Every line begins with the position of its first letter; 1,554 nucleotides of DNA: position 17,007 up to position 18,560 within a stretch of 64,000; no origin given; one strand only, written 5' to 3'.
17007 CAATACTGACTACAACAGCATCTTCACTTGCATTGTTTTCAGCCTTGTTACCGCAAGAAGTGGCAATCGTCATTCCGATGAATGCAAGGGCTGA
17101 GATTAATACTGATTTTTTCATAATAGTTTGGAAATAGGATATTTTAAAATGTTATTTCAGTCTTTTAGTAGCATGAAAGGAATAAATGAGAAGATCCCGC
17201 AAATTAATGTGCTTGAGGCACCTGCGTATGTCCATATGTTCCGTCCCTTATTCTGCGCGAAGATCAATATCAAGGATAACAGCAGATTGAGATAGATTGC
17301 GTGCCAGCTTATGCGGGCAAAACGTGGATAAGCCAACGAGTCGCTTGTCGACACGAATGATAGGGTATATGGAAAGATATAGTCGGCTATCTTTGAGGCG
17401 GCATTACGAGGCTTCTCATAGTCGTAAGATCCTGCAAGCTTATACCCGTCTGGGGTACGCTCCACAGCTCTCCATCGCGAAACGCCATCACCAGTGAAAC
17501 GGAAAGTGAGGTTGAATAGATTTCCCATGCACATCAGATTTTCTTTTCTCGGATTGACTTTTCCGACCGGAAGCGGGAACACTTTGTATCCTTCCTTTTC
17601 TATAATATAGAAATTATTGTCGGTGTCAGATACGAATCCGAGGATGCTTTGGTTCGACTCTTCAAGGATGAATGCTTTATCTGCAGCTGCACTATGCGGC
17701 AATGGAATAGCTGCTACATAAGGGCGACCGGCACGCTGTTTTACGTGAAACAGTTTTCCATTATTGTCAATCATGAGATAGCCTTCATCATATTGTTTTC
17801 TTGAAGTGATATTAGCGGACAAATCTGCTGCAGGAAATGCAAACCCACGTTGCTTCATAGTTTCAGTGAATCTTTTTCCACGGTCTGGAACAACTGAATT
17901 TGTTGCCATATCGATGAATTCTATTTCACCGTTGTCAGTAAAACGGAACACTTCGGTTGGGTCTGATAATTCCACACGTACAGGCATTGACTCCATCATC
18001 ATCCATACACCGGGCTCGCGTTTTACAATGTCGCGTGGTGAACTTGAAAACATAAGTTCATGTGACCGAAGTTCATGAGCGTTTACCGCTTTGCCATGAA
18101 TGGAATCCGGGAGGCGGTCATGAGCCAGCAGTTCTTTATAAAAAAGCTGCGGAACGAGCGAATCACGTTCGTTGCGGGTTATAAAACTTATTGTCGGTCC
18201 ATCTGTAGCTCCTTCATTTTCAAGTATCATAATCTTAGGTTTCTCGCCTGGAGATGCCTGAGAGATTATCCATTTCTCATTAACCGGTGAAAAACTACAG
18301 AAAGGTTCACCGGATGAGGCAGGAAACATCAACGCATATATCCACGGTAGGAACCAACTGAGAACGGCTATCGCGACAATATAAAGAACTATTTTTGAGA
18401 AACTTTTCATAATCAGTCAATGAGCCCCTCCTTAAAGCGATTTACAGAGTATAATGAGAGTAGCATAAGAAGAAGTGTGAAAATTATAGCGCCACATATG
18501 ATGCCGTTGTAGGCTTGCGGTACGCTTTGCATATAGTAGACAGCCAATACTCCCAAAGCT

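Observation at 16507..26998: Nine-gene ECF-sigma-headed envelope cluster with no assignable function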

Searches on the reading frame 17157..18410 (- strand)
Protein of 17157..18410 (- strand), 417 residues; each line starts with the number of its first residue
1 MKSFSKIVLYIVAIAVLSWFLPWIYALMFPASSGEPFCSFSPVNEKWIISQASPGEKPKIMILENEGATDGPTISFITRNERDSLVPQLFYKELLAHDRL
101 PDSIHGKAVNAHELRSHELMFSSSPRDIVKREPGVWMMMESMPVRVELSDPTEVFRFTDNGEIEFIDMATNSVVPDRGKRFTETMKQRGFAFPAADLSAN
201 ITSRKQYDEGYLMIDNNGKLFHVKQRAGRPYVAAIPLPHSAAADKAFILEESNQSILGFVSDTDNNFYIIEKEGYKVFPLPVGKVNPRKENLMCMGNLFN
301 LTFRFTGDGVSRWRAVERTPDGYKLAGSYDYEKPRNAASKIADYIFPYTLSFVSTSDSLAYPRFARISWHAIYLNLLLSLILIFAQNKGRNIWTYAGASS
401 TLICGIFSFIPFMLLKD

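Call 3: search_protein_families(library=pfam, proteins=[window:17157-18410:-], max_evalue=0.01)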
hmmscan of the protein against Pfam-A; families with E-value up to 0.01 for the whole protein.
window:17157-18410:- (417 aa): 1 family
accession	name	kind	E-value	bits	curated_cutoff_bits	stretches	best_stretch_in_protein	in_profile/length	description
PF16149.10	DUF4857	-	1.1e-78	264.7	25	1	39-308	3-262/270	Domain of unknown function (DUF4857)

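Call 4: search_protein_families(library=ncbifam, proteins=[window:17157-18410:-], max_evalue=0.01)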
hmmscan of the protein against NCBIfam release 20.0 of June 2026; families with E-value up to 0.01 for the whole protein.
window:17157-18410:- (417 aa): 0 families

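Call 7: search_solved_structures(query=window:17157-18410:-, max_evalue=1)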
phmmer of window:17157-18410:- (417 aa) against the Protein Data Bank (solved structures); distinct sequences matched with E-value up to 1: 0.

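Call 14: find_homologous_proteins(query=window:17157-18410:-)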
Query window:17157-18410:- (417 aa): 144 proteins with E <= 0.001 among 4805 candidates; the best 120 are listed.
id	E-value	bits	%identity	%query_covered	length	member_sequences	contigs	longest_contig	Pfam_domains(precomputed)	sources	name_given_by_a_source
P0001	4.2e-283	956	100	100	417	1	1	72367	PF16149.11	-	-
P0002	1.8e-242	823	85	100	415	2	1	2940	PF16149.11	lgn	-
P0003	9.1e-234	794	82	100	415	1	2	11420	PF16149.11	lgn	-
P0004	1.7e-209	714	73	100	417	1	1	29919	PF16149.11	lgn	-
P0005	2.0e-208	711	72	100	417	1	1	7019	PF16149.11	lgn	-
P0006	1.2e-201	688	71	100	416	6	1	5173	PF16149.11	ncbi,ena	-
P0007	1.6e-198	678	69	100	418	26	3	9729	PF16149.11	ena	-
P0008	2.7e-197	674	82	86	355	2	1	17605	PF16149.11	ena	-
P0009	4.1e-187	640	67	100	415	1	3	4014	PF16149.11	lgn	-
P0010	4.1e-186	637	65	100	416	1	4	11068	PF16149.11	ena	-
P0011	1.9e-184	632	65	100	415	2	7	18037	PF16149.11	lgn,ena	-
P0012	1.4e-182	625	64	100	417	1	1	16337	PF16149.11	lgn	-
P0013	3.8e-182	624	66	100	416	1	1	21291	PF16149.11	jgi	-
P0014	5.5e-182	623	64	100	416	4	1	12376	PF16149.11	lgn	-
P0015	7.0e-181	620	64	100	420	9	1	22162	PF16149.11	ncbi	-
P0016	1.2e-177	609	63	100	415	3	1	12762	PF16149.11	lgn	-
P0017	3.5e-177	608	63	100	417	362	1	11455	PF16149.11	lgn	-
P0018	2.5e-176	605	63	100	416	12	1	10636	PF16149.11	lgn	-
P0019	1.1e-166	573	60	96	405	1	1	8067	PF16149.11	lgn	-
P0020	3.2e-164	565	61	100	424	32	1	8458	PF16149.11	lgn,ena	-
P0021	1.1e-163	563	59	100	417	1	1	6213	PF16149.11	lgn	-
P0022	3.2e-159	548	59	100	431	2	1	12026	PF16149.11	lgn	-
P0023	2.3e-154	532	61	91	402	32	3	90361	PF16149.11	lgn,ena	-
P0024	4.6e-151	522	56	98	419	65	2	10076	PF16149.11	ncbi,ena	-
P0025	6.5e-151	521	60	90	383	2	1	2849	PF16149.11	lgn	-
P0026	1.3e-149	517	57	100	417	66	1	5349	PF16149.11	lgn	-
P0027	2.5e-148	513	56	100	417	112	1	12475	PF16149.11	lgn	-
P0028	3.1e-148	512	56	100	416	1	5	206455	PF16149.11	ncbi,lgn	-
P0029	4.8e-146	505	57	100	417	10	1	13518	PF16149.11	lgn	-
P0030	4.0e-145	502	56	100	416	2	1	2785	PF16149.11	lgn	-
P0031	3.2e-144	499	55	100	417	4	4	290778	PF16149.11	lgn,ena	-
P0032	1.7e-142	493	56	100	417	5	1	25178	PF16149.11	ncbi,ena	-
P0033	3.7e-142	492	56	100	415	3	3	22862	PF16149.11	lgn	-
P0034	6.1e-142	492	55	100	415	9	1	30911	PF16149.11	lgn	-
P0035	4.7e-140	485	53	100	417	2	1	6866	PF16149.11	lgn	-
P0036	1.9e-139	483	55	100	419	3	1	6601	PF16149.11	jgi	-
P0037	2.5e-139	483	54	100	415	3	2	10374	PF16149.11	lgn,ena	-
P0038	7.6e-138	478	53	100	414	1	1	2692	PF16149.11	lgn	-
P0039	1.6e-136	474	54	100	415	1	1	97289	PF16149.11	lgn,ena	-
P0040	4.2e-135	469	52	100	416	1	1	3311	PF16149.11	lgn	-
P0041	6.9e-130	452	50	100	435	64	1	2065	PF16149.11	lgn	-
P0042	2.6e-129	450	52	100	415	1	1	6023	PF16149.11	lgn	-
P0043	3.9e-126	439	51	100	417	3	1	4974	PF16149.11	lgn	-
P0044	4.5e-125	436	49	100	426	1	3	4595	PF16149.11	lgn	-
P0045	5.4e-125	436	51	100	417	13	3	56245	PF16149.11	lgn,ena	-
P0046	1.2e-123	431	51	100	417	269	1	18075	PF16149.11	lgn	-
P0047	1.6e-123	431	51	100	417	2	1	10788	PF16149.11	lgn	-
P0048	5.7e-123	429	52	92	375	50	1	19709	PF16149.11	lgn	-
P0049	3.9e-119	416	46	100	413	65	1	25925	PF16149.11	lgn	-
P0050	8.2e-119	415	47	100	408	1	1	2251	PF16149.11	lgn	-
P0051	6.2e-118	412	45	100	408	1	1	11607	PF16149.11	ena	-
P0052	7.3e-118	412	45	100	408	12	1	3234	PF16149.11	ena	-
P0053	1.1e-117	412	67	62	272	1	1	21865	PF16149.11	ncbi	-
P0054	2.1e-117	411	45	100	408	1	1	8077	PF16149.11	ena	-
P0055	5.2e-117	409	55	85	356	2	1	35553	PF16149.11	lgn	-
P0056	6.0e-117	409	45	100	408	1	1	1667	PF16149.11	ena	-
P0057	1.3e-116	408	46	100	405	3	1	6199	PF16149.11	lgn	-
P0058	1.5e-116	408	46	100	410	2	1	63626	PF16149.11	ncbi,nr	ncbi:MAG: DUF4857 domain-containing protein [Muribaculum sp.]|nr:DUF4857 domain-containing protein [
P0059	4.0e-116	406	45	100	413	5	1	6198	PF16149.11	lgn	-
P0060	6.3e-116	406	49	94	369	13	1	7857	PF16149.11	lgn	-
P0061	9.8e-116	405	47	100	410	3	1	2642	PF16149.11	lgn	-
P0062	2.4e-115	404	47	100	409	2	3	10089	PF16149.11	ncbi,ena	-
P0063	2.6e-115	404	45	96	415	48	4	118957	PF16149.11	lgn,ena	-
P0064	2.7e-115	404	49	91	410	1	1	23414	PF16149.11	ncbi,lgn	-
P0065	3.0e-115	404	45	100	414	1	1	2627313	PF16149.11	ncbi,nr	ncbi:MAG: DUF4857 domain-containing protein [Staphylococcus sp.]|nr:DUF4857 domain-containing protei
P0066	8.7e-115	402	46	100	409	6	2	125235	PF16149.11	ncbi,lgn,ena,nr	ncbi:MAG: DUF4857 domain-containing protein [Duncaniella sp.]|nr:DUF4857 domain-containing protein [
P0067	1.3e-114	401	49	93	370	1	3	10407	PF16149.11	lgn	-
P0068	2.1e-114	401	45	100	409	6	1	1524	PF16149.11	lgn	-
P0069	1.1e-113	398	47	100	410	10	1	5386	PF16149.11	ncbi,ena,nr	ncbi:MAG: DUF4857 domain-containing protein [Muribaculaceae bacterium]|nr:DUF4857 domain-containing 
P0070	1.3e-113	398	45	100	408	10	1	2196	PF16149.11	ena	-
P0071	1.5e-113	398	46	100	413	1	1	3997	PF16149.11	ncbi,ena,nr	ncbi:MAG: DUF4857 domain-containing protein [Muribaculaceae bacterium]|nr:DUF4857 domain-containing 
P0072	6.7e-113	396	45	100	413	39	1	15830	PF16149.11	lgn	-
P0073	7.4e-113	396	45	100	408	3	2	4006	PF16149.11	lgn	-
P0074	2.1e-112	394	44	100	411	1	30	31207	PF16149.11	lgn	-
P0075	2.5e-112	394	43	100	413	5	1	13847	PF16149.11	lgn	-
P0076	3.1e-112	394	44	92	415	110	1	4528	PF16149.11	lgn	-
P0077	3.7e-112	393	45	96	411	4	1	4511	PF16149.11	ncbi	-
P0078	4.6e-112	393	44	100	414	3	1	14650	PF16149.11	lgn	-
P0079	5.0e-112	393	44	96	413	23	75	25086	PF16149.11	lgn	-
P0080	5.9e-112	393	44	100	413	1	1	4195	PF16149.11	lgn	-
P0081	8.5e-112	392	43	97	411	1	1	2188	PF16149.11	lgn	-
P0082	9.1e-112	392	45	100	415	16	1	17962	PF16149.11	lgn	-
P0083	1.9e-111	391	46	100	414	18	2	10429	PF16149.11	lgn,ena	-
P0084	7.4e-111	389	46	100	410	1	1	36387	PF16149.11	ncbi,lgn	-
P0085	8.3e-111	389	48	100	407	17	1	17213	PF16149.11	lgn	-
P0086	8.5e-111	389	47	100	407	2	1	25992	PF16149.11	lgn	-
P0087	8.8e-111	389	44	100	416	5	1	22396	PF16149.11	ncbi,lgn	-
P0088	9.3e-111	389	43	100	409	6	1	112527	PF16149.11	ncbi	-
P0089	3.7e-110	387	46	93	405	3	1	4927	PF16149.11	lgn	-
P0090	3.8e-110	387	43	100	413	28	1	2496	PF16149.11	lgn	-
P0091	1.2e-109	385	42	100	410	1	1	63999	PF16149.11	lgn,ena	-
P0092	1.4e-109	385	44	100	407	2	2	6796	PF16149.11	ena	-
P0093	2.0e-109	384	44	100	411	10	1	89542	PF16149.11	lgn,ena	-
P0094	2.3e-109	384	45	99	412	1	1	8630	PF16149.11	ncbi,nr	ncbi:MAG: DUF4857 domain-containing protein [bacterium]|nr:DUF4857 domain-containing protein [bacter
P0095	2.4e-109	384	43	100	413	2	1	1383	PF16149.11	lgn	-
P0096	5.1e-109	383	44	100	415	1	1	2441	PF16149.11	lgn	-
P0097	2.1e-108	381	45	100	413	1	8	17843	PF16149.11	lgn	-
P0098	3.8e-108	380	43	100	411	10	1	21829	PF16149.11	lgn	-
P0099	4.2e-108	380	42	100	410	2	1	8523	PF16149.11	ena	-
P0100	1.6e-107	378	44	100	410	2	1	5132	PF16149.11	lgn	-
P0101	1.0e-106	375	43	100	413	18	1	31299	PF16149.11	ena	-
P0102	1.1e-106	375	42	97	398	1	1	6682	PF16149.11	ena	-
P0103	2.1e-106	374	44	100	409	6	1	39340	PF16149.11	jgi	-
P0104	2.3e-106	374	43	100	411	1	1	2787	PF16149.11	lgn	-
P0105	2.3e-106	374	43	100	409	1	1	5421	PF16149.11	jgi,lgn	jgi:hypothetical protein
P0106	6.7e-106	373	42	100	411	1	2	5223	PF16149.11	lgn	-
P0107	8.6e-106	372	43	98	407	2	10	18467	PF16149.11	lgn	-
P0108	1.8e-105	371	43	96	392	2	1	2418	PF16149.11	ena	-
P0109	2.2e-105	371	43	96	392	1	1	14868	PF16149.11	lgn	-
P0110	2.4e-105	371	44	100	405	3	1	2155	PF16149.11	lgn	-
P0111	4.5e-105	370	42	89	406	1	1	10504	PF16149.11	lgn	-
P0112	6.5e-104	366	42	100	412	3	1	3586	PF16149.11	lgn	-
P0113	8.9e-104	366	42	100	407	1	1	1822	PF16149.11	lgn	-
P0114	8.5e-103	363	43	89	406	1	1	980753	PF16149.11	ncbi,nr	ncbi:MAG: DUF4857 domain-containing protein [Lachnoclostridium sp.]|nr:DUF4857 domain-containing pro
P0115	4.2e-102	360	42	100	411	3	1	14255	PF16149.11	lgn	-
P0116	2.0e-101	358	66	58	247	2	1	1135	PF16149.11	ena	-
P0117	5.2e-101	357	45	100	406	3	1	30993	PF16149.11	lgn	-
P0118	9.5e-101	356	41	96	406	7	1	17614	PF16149.11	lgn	-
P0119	1.9e-100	355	41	100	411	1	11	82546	PF16149.11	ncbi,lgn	-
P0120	2.1e-100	355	43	100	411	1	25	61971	PF16149.11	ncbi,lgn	-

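Call 16: find_related_loci(query=A1, collection=genome_contigs, flank=10000)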
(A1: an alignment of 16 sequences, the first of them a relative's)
Query A1 (417 aa) in genome_contigs; peptide patterns used: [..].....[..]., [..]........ (x = any residue, [..] = any of these).
253 stretches matched a pattern; 207 encode a relative of the query (tblastn E <= 1e-3); the best 80 are kept; 80 distinct loci.
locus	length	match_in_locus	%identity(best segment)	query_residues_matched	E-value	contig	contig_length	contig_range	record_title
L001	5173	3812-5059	71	1-417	0e+0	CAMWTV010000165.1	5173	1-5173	MAG TPA_asm: uncultured Muribaculaceae bacterium isolate SRR14411306_bin.2_metawrap_v1.3_MAG genome assembly, contig: NO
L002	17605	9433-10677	83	1-417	0e+0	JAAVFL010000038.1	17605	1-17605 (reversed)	MAG: Bacteroidales bacterium isolate Mgla_MAG_13-bin_17 c_000000041753, whole genome shotgun sequence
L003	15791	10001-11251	63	1-417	0e+0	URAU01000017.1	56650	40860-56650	uncultured Porphyromonadaceae bacterium isolate UMGS827 genome assembly, contig: NODE_74_length_56650_cov_20.160474, who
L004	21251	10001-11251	62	1-417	0e+0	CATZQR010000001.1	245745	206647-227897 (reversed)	MAG TPA_asm: uncultured Bacteroidales bacterium isolate ERR9762700_bin.19_MetaWRAP_v1.3_MAG genome assembly, contig: ERZ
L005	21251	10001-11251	64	2-417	0e+0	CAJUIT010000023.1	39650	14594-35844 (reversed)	MAG TPA_asm: uncultured Muribaculaceae bacterium isolate MGBC152089 genome assembly, contig: MGBC152089.23, whole genome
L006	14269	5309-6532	63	9-417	0e+0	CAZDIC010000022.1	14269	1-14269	MAG TPA_asm: uncultured Alistipes sp. isolate SRP222552_co1_95 genome assembly, contig: NODE_3192_length_14269_cov_17.74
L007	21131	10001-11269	61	1-416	2e-170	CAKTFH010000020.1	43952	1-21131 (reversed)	MAG: uncultured Muribaculaceae bacterium isolate REFINED_METABAT215_SUBJECT_CONTIGS_1500_ASSEMBLY_K77_MERGED__Pilot_MoBi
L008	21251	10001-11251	57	1-417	2e-151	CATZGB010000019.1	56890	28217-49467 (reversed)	MAG TPA_asm: uncultured Bacteroidales bacterium isolate ERR9762686_bin.8_MetaWRAP_v1.3_MAG genome assembly, contig: ERZ1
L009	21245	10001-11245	56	1-417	9e-149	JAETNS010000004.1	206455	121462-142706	MAG: Prevotellaceae bacterium isolate S10_Bin5 scaffold_33, whole genome shotgun sequence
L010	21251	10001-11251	57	1-417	9e-149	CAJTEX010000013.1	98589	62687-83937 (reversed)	Bacteroidales bacterium isolate C34_57_MI_BP genome assembly, contig: MGBC000159.13, whole genome shotgun sequence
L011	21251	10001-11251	56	1-417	5e-148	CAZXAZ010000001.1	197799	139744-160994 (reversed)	MAG TPA_asm: uncultured Alistipes sp. isolate SRP350583_co1_323 genome assembly, contig: NODE_31_length_197799_cov_14.23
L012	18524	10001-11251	56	1-417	1e-143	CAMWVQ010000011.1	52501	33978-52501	MAG TPA_asm: uncultured Porphyromonadaceae bacterium isolate SRR14411308_bin.6_metawrap_v1.3_MAG genome assembly, contig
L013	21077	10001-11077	53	1-383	3e-131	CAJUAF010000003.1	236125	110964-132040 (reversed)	MAG TPA_asm: uncultured Muribaculaceae bacterium isolate MGBC125952 genome assembly, contig: MGBC125952.3, whole genome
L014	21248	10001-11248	50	1-417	8e-129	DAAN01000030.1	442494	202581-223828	MAG TPA_asm: Bacteroidales bacterium H3 H3_contig_7, whole genome shotgun sequence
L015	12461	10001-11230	46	1-417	4e-125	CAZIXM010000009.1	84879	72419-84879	MAG TPA_asm: uncultured Muribaculum sp. isolate SRP222994_co1_226 genome assembly, contig: NODE_322_length_84879_cov_9.6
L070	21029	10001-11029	37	1-364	7e-69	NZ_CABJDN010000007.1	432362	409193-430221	Bacteroides intestinalis isolate MGYG-HGUT-00211, whole genome shotgun sequence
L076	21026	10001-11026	38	1-364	4e-68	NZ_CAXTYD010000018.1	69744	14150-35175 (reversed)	Phocaeicola vulgatus ATCC 8482 isolate CC00081 CC00081_18_NODE_18_length_69744_cov_62.367635, whole genome shotgun seque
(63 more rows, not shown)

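Call 25: search_protein_families(library=pfam, proteins=[L076:7783-8358:+, L076:7215-7799:+, L070:3668-4996:+, L070:5040-6659:+, L070:664-3648:+, L076:426-788:-, L076:10001-11029:+], max_evalue=1)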
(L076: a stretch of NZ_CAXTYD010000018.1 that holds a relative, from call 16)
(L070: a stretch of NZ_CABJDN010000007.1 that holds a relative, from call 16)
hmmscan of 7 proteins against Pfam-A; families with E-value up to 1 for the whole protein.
L076:7783-8358:+ (191 aa): 6 families
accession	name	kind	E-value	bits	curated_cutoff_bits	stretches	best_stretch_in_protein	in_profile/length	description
PF16357.10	PepSY_TM_like_2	-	1.8e-16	61.2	27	1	23-191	16-195/197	Putative PepSY_TM-like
PF03929.21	PepSY_TM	-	3.7e-07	30.7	28.8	1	107-165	98-158/295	PepSY-associated TM region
PF01292.26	Ni_hydr_CYTB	-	0.013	15.7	30.1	1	133-174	93-136/179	Prokaryotic cytochrome b561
PF08004.16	DUF1699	-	0.2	11.8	33.4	1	26-75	64-113/130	Protein of unknown function (DUF1699)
PF05425.18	CopD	-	0.24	12.2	32.1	1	142-184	5-52/105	Copper resistance protein D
PF14358.11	DUF4405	-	0.45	11.5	26.7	0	149-168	7-28/66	Domain of unknown function (DUF4405)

L076:7215-7799:+ (194 aa): 0 families

L070:3668-4996:+ (442 aa): 8 families
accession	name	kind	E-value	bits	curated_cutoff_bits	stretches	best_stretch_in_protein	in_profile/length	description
PF16215.11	DUF4876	-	2.5e-30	106.3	27.9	2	218-372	3-154/186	Protein of unknown function (DUF4876)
PF00932.25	LTD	-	5.5e-06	27.1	34.3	1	124-238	2-82/109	Lamin Tail Domain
PF13620.12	CarboxypepD_reg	-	0.00081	20.1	32.3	1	46-89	12-57/82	Carboxypeptidase regulatory-like domain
PF17789.7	MG4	-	0.0059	17.2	24.7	1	31-77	16-60/95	Macroglobulin domain MG4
PF02369.22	Big_1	-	0.1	13.2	34.9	1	47-77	32-66/93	Bacterial Ig-like domain (group 1)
PF16390.11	DUF4999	-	0.12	13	25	1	6-35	10-40/76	Domain of unknown function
PF24025.1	Ig_DR_A0283-like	-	0.25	12.1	27.1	0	46-82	19-58/102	DR_A0283-like, Ig-like domain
PF05688.17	BIg21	-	0.45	11.5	27.4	1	49-77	44-76/109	Bacterial Immunoglobulin-like 21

L070:5040-6659:+ (539 aa): 1 family
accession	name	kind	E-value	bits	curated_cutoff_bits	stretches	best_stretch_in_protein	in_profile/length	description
PF21012.3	DUF6850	-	3.1e-50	172.1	27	1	50-539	1-464/464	Family of unknown function (DUF6850)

L070:664-3648:+ (994 aa): 8 families
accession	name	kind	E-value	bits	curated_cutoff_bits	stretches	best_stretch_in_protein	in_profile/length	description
PF13715.12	CarbopepD_reg_2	-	5e-20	71.8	32.2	1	26-112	1-88/88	CarboxypepD_reg-like domain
PF00593.30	TonB_dep_Rec_b-barrel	-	5.9e-12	46.6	27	1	293-732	10-330/436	TonB dependent receptor-like, beta-barrel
PF13620.12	CarboxypepD_reg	-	2.8e-11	44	32.3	1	25-92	1-72/82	Carboxypeptidase regulatory-like domain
PF07715.20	Plug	-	1.3e-09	38.9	23.9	1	119-228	4-101/107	TonB-dependent Receptor Plug Domain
PF23591.1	CILP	-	0.0042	17.5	27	1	24-79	5-58/90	Cartilage intermediate layer protein 1-like domain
PF09430.16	EMC7_beta-sandw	-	0.073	13.7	26.6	1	49-94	19-61/122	ER membrane protein complex subunit 7, beta-sandwich domain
PF16640.11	Big_3_5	-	0.31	12.1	35.5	1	22-80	12-72/88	Bacterial Ig-like domain (group 3)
PF12985.13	DUF3869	-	0.33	11.6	24.5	1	24-87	6-66/85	Domain of unknown function (DUF3869)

L076:426-788:- (120 aa): 2 families
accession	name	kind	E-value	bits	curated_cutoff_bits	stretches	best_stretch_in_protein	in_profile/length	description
PF24920.1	C2_TCB1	-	0.028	14.6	27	1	54-85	21-52/125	Tricalbin-1-like, C2 domain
PF15465.11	DUF4634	-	0.17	12.6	27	1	7-37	4-34/131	Domain of unknown function (DUF4634)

L076:10001-11029:+ (342 aa): 2 families
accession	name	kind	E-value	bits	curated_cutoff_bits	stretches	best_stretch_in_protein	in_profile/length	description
PF16149.10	DUF4857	-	3.3e-116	387.7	25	1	37-305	1-270/270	Domain of unknown function (DUF4857)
PF25191.1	DUF7832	-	0.041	14.5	27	1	133-203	39-106/115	Domain of unknown function (DUF7832)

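Call 28: predict_structure(alignment_id=A1)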
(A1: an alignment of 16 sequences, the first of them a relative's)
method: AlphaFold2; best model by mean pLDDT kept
length: 417 residues; sequences in the alignment: 16
mean_pLDDT: 82.4   pTM: 0.75
mean pLDDT of the five models: 82.4, 81.5, 79.8, 79.5, 77.6
residues with pLDDT >= 90: 109; 70-90: 244; 50-70: 54; < 50: 10
segments of 3 or more residues with pLDDT < 50: 354-359
pLDDT, mean of each block of 10 residues (from residue 1): 81 86 79 77 90 79 67 80 90 88 87 85 72 65 53 81 86 87 92 85 62 93 84 90 90 84 95 91 90 90 89 91 91 78 83 51 73 91 80 85 90 80
secondary structure, 60 per line:
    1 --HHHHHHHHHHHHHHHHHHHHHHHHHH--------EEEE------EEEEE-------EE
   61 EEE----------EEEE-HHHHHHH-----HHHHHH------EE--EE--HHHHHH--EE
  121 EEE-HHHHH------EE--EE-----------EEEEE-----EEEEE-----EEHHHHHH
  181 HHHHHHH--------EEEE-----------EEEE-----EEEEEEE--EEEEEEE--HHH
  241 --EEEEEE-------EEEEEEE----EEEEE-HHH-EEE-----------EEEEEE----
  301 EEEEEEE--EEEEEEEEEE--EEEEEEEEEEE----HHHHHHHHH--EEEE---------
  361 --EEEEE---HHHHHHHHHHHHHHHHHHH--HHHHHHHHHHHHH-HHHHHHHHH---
elements in order: H3-28 E37-40 E47-51 E59-63 E74-77 H79-85 H91-96 H111-116 E119-123 H125-129 E153-157 E163-167 H175-187 E196-199 E211-214 E220-226 E229-235 E243-248 E256-262 E267-271 E277-279 E291-296 E301-307 E310-319 E322-332 H337-345 E348-351 E363-367 H371-389 H392-404 H406-414
